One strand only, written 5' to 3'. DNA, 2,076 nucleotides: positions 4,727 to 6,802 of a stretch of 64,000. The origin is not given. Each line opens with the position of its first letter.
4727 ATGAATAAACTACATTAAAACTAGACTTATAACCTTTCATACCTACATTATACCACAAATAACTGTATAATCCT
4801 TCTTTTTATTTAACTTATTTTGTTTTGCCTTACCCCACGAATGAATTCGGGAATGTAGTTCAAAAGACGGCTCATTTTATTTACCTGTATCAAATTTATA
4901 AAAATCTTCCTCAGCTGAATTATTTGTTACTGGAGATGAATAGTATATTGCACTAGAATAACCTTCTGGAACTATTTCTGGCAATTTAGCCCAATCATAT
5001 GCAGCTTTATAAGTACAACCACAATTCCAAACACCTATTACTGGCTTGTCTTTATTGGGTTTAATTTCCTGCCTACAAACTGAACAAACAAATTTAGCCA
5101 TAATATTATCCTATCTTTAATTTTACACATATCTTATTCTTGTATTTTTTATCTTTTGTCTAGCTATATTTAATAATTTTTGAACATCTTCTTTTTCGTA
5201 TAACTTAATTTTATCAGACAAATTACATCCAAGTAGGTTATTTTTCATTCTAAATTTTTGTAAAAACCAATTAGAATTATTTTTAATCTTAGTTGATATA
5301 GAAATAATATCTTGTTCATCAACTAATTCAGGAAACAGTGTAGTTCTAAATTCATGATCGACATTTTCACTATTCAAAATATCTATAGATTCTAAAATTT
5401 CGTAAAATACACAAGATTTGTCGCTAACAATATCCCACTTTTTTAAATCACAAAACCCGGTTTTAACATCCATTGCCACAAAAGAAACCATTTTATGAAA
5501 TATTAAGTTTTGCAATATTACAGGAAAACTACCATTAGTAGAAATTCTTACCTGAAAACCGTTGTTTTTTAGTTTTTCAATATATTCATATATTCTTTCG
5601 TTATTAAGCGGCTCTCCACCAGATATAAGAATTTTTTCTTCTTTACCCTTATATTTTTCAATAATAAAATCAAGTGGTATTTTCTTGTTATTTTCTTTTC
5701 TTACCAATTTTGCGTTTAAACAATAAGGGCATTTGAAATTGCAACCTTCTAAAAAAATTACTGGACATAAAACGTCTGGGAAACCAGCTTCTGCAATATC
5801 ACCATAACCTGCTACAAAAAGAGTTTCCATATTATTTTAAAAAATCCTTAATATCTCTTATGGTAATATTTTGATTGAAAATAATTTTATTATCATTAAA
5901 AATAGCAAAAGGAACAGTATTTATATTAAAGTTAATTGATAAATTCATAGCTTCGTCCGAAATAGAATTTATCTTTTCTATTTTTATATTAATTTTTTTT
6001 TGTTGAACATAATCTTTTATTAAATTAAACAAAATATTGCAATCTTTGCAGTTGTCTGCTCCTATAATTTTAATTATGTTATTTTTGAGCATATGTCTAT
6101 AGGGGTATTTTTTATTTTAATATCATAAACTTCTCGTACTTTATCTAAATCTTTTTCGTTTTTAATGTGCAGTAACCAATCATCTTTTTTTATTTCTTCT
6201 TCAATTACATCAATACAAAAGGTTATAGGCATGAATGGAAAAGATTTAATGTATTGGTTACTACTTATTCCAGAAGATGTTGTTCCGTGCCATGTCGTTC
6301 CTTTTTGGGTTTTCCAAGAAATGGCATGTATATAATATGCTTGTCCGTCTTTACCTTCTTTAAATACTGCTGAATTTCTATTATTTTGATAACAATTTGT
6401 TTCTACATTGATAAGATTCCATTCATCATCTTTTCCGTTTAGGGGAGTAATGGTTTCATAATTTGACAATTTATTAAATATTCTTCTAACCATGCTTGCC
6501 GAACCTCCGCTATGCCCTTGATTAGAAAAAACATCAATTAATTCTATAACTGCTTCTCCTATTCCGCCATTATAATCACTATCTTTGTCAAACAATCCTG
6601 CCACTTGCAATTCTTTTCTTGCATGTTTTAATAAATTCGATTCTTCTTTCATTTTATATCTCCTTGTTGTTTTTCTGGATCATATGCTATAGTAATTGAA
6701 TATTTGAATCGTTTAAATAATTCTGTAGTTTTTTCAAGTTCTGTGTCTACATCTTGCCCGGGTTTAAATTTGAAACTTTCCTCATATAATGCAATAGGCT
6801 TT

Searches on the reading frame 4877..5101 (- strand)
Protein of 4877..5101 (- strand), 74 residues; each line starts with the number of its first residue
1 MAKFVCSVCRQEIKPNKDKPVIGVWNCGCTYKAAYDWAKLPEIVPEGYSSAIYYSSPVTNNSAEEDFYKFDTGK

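Call 4: search_protein_families(library=pfam, proteins=[window:4877-5101:-], max_evalue=0.01)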
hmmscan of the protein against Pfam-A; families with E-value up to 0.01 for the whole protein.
window:4877-5101:- (74 aa): 0 families

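Call 29: find_encoding_contigs(protein=window:4877-5101:-, flank=4000, max_places=8)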
Protein window:4877-5101:- (74 aa): 5 contigs read that carry it; 4 places shown.
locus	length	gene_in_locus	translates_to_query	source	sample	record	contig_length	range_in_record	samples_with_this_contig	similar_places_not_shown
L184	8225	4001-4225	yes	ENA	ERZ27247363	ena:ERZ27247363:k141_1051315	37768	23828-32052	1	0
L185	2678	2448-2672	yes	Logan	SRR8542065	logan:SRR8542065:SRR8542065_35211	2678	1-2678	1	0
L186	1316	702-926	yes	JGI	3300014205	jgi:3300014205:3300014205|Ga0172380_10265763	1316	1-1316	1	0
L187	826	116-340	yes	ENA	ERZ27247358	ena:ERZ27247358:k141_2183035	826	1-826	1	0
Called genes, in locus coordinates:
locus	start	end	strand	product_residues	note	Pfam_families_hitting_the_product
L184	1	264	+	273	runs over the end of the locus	-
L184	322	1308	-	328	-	-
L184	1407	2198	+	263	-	-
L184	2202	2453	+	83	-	-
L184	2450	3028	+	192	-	PF25185:Tad3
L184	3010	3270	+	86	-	PF13192:Thioredoxin_3 (weak)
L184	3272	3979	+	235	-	PF13353:Fer4_12, PF04055:Radical_SAM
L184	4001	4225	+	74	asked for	-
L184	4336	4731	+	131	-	PF01797:Y1_Tnp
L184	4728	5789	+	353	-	PF01385:OrfB_IS605, PF07282:Cas12f1-like_TNB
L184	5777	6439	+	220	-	PF01327:Pep_deformylase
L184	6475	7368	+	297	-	PF18906:Phage_tube_2 (weak)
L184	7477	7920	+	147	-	PF18909:dGTP_diPhyd_N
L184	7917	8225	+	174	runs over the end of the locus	-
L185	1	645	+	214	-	?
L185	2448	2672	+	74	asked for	-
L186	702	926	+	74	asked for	-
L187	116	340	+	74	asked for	-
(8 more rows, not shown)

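Call 64: search_protein_families(library=phrogs, proteins=[window:4877-5101:-], max_evalue=0.001)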
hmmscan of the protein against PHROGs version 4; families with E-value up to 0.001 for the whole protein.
window:4877-5101:- (74 aa): 0 families

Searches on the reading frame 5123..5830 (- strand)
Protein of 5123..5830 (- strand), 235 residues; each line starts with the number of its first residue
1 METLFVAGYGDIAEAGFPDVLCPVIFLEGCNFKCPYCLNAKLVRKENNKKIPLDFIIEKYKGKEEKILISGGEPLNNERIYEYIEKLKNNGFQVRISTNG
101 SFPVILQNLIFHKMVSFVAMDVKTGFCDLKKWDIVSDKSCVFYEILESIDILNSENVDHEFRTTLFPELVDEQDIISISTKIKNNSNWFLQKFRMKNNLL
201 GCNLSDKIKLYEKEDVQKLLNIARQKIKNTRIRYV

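Call 4: search_protein_families(library=pfam, proteins=[window:5123-5830:-], max_evalue=0.01)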
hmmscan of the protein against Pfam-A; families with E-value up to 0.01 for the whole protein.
window:5123-5830:- (235 aa): 2 families
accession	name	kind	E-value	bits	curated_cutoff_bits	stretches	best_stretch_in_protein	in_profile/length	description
PF04055.27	Radical_SAM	-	9.9e-15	55.5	29.5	1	24-173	1-158/166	Radical SAM superfamily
PF13353.11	Fer4_12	-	2.2e-09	38.2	22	1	24-102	9-93/137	4Fe-4S single cluster domain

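Call 64: search_protein_families(library=phrogs, proteins=[window:5123-5830:-], max_evalue=0.001)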
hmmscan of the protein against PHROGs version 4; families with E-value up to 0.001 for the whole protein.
window:5123-5830:- (235 aa): 7 families
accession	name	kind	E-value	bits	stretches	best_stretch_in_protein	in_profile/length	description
phrog_2076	-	moron, auxiliary metabolic gene and host takeover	4.8e-14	53.5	1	24-138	35-156/247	QueE-like radical SAM domain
phrog_13987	-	other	4.7e-12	46.8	1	26-229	21-217/274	radical SAM domain-containing protein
phrog_1802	-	other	4.9e-08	33.3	1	28-102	52-140/556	radical SAM domain-containing protein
phrog_626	-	DNA, RNA and nucleotide metabolism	8.9e-08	32.9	1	24-90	20-95/164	anaerobic ribonucleotide reductase small subunit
phrog_21308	-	other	3.6e-06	26.3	1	27-103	420-503/735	radical SAM domain-containing protein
phrog_31524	-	unknown function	5e-05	24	1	24-96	7-73/190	-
phrog_14086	-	other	0.0002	21.9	1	29-102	96-177/353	radical SAM domain-containing protein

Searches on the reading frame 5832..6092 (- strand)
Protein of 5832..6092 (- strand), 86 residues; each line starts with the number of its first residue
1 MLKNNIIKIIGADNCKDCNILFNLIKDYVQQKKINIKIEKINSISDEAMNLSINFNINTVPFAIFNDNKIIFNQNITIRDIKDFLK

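Call 64: search_protein_families(library=phrogs, proteins=[window:5832-6092:-], max_evalue=0.001)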
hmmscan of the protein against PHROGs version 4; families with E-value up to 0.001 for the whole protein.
window:5832-6092:- (86 aa): 1 family
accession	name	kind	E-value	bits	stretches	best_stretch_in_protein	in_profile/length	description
phrog_22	-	DNA, RNA and nucleotide metabolism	0.00063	20.9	1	3-86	69-145/162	thioredoxin domain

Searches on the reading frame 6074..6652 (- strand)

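Call 64: search_protein_families(library=phrogs, proteins=[window:6074-6652:-], max_evalue=0.001)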
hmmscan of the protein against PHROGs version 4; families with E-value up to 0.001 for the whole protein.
window:6074-6652:- (192 aa): 2 families
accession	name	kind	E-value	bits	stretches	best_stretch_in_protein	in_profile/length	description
phrog_14697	-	unknown function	6.8e-11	43.1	1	2-107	110-211/244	-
phrog_24386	-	unknown function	5.6e-07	29.9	1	2-181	106-296/339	-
